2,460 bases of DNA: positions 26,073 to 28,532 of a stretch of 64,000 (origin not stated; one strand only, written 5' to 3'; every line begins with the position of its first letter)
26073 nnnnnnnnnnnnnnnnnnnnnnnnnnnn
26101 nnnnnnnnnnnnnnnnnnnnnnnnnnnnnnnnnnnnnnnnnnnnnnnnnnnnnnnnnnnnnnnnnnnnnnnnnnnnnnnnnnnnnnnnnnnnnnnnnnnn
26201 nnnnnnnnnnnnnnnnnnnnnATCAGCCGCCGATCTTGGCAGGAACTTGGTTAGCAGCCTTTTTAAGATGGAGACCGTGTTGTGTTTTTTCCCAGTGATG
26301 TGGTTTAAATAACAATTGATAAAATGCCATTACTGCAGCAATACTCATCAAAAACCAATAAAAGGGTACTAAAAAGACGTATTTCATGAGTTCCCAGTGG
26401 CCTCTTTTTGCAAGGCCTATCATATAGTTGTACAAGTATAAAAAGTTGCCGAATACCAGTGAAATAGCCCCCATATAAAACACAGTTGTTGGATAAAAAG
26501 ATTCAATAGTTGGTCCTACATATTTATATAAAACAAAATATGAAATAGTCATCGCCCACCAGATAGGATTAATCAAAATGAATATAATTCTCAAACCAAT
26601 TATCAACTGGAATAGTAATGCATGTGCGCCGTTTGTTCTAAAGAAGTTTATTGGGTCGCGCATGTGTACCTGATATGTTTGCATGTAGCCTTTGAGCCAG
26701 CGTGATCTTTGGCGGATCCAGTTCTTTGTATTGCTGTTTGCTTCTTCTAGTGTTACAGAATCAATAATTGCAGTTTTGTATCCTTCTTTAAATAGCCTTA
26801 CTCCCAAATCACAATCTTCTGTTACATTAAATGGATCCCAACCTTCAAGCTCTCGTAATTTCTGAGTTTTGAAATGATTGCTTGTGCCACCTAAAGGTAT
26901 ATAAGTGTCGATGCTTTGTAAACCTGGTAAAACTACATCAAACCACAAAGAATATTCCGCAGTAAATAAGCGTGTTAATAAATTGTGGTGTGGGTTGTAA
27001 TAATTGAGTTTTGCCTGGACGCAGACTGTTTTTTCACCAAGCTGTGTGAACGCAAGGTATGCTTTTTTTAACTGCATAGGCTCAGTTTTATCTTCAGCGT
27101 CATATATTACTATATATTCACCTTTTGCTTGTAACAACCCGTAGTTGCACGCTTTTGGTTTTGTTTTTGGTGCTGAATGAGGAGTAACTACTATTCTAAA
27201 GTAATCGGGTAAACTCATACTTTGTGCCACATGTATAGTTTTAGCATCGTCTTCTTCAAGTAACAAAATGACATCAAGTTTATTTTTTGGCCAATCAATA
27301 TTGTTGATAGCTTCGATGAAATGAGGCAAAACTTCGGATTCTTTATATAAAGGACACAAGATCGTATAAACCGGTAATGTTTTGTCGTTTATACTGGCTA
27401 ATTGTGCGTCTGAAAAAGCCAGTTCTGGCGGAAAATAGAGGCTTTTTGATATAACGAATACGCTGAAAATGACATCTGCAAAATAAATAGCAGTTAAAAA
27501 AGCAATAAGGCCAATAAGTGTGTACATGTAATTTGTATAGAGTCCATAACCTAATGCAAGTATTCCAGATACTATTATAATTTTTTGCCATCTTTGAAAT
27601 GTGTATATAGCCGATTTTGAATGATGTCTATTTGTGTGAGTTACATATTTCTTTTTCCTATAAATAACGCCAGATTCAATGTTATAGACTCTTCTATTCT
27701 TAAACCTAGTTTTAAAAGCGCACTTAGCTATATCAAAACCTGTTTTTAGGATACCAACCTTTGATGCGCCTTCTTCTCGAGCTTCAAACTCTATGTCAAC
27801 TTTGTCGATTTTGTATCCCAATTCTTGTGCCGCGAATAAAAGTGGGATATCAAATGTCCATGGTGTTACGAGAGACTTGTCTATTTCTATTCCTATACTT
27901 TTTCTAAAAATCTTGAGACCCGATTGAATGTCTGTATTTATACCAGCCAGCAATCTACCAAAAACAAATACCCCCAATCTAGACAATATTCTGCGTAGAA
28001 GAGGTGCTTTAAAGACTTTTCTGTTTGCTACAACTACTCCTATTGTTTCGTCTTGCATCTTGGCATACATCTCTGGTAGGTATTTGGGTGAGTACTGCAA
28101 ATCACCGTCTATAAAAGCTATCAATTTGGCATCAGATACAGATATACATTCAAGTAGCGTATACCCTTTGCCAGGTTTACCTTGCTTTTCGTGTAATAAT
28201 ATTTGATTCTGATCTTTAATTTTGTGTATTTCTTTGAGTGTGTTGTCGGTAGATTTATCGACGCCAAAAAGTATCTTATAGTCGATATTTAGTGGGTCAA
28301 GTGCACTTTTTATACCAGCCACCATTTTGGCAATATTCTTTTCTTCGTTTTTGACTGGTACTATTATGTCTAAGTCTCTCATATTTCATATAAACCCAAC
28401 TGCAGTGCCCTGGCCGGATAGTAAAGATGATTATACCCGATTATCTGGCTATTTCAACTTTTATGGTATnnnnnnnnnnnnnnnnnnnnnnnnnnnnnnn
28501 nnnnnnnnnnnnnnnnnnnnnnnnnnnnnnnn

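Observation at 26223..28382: Single polypeptide combining a DPM1/GtrB-like GT2 with a QxxRW processive-synthase-type GT2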

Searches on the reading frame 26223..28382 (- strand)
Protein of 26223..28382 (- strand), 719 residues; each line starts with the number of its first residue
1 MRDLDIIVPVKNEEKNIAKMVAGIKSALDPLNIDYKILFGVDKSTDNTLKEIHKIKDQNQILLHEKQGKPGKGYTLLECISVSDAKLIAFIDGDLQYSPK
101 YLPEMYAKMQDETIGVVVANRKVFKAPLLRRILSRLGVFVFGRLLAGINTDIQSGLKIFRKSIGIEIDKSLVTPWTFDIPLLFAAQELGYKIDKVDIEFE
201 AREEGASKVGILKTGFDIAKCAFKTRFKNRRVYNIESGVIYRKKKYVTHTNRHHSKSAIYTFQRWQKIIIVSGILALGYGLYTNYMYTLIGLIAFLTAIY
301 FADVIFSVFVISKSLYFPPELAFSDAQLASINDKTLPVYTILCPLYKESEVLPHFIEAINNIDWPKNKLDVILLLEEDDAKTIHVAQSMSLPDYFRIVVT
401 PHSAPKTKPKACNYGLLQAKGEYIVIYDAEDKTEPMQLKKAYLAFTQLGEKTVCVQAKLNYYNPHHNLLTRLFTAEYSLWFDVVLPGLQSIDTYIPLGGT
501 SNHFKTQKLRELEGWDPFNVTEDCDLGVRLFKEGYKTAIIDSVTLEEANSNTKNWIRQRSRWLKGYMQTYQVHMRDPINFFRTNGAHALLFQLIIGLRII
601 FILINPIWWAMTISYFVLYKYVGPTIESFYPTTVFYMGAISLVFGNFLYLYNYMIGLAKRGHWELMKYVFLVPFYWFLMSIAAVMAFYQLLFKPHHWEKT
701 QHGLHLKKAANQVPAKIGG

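Call 3: search_protein_families(library=pfam, proteins=[window:26223-28382:-], max_evalue=0.01)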
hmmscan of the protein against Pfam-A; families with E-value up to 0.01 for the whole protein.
window:26223-28382:- (719 aa): 5 families
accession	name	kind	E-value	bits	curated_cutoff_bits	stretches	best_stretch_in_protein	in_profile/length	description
PF00535.33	Glycos_transf_2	-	5.9e-33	114.6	23.3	2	6-151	2-151/168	Glycosyl transferase family 2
PF13641.12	Glyco_tranf_2_3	-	9.6e-28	98.2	27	2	339-564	3-229/230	Glycosyltransferase like family 2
PF13632.12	Glyco_trans_2_3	-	1.7e-19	70.9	27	1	423-616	1-192/198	Glycosyl transferase family group 2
PF13506.12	Glyco_transf_21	-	2.8e-08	33.9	21.7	1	398-562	7-172/174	Glycosyl transferase family 21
PF10111.15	Glyco_tranf_2_2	-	1.8e-05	24.8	27.3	1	6-107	2-104/276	Glycosyltransferase like family 2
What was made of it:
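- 26223..28382 (-): Whole gene: 719-aa bifunctional GT2-GT2 membrane protein, first gene of a long minus-strand glycan cluster. Two GT2 regions call 3.
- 26733..27374 (-): Second GT-A domain, aa 337-550, of BcsA/HAS/PgaC synthase type. PF13641/PF13632 (call 3).
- Checked: Pfam finds two separate GT2 regions: PF00535 at aa 6-151, and PF13641/PF13632 at aa 339-616 (call 3).
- There is a Pfam Glyco_transf_21 hit (E 2.8e-8; call 3).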

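Call 4: search_protein_families(library=ncbifam, proteins=[window:26223-28382:-], max_evalue=0.01)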
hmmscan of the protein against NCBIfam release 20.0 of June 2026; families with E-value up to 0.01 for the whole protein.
window:26223-28382:- (719 aa): 25 families
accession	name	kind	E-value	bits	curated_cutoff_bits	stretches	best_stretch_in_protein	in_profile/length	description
TIGR03937.1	PgaC_IcaA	equivalog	1.8e-24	86.5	422.3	2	301-695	7-395/407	poly-beta-1,6-N-acetyl-D-glucosamine synthase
NF041865.1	EpsU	equivalog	1.4e-17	63.8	700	2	340-573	42-272/394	exopolysaccharide biosynthesis GT2 family glycosyltransferase EpsU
TIGR03111.1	glyc2_xrt_Gpos1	hypoth_equivalog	2.2e-17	63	363.95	1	333-699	45-416/439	TIGR03111 family XrtG-associated glycosyltransferase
TIGR03030.1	CelA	equivalog_domain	4.5e-17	61.3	699.1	1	306-572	100-383/714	UDP-forming cellulose synthase catalytic subunit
NF047588.1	GlcsyltransPgfSStrep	equivalog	2e-15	56.8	500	1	4-213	3-209/308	glycosyltransferase PgfS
TIGR04283.1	glyco_like_mftF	equivalog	1.3e-11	44.5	182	2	340-544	2-183/221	TIGR04283 family arsenosugar biosynthesis glycosyltransferase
NF007986.1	PRK10714.1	equivalog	4.2e-11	42.4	529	1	3-213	7-214/316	undecaprenyl-phosphate 4-deoxy-4-formamido-L-arabinose transferase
TIGR04182.1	glyco_TIGR04182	equivalog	2e-10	40.5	325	1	5-230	3-223/293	S-layer glycoprotein N-glycosyltransferase AglJ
TIGR03965.1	mycofact_glyco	equivalog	2.4e-10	39.9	280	2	2-117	74-187/467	mycofactocin biosynthesis glycosyltransferase MftF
NF041875.1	EPS_EpsD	equivalog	2.8e-10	40.1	370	1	341-561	3-222/325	exopolysaccharide biosynthesis glycosyltransferase EpsD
NF011305.0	PRK14716.1-3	equivalog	9.4e-10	38.2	409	1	292-539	11-267/486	glycosyl transferase family protein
NF053846.1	glyco_with_XrtP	equivalog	3.2e-09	36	520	1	510-701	237-436/440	XrtP-associated glycosyltransferase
NF007482.0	PRK10073.1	equivalog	8.9e-09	34.8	423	2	338-436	7-101/334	glycosyltransferase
NF010496.0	PRK13915.1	equivalog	1.7e-08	33.9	262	1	4-117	33-151/307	glucosyl-3-phosphoglycerate synthase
NF041391.1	DPhHxTase_Halo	equivalog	3.5e-08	32.7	375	1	12-225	5-208/213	dolichyl-phosphate hexose transferase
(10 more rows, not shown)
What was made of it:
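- On Membrane-embedded processive GT2 synthases (BcsA/HAS/PgaC type): PgaC_IcaA 86.5 vs 422 bits, CelA 61 vs 699, NodC 26 vs 550, NfrB-type 27-38 vs 409-537 (call 4).
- Closest known: Polyprenyl-phosphate glycosyltransferases: PfDPMS. Different: Scores are far below the cutoffs of every named orthologue group (PgfS, ArnC, AglJ; call 4).
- Closest known: Membrane-embedded processive GT2 synthases: BcsA, hyaluronan synthases, PgaC/IcaA. Different: It scores far below the PgaC (86 vs 422 bits) and CelA (61 vs 699 bits) cutoffs (call 4).
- The N-domain hits AglJ, which initiates a Dol-P-linked glycan (E 2e-10, below cutoff; call 4).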
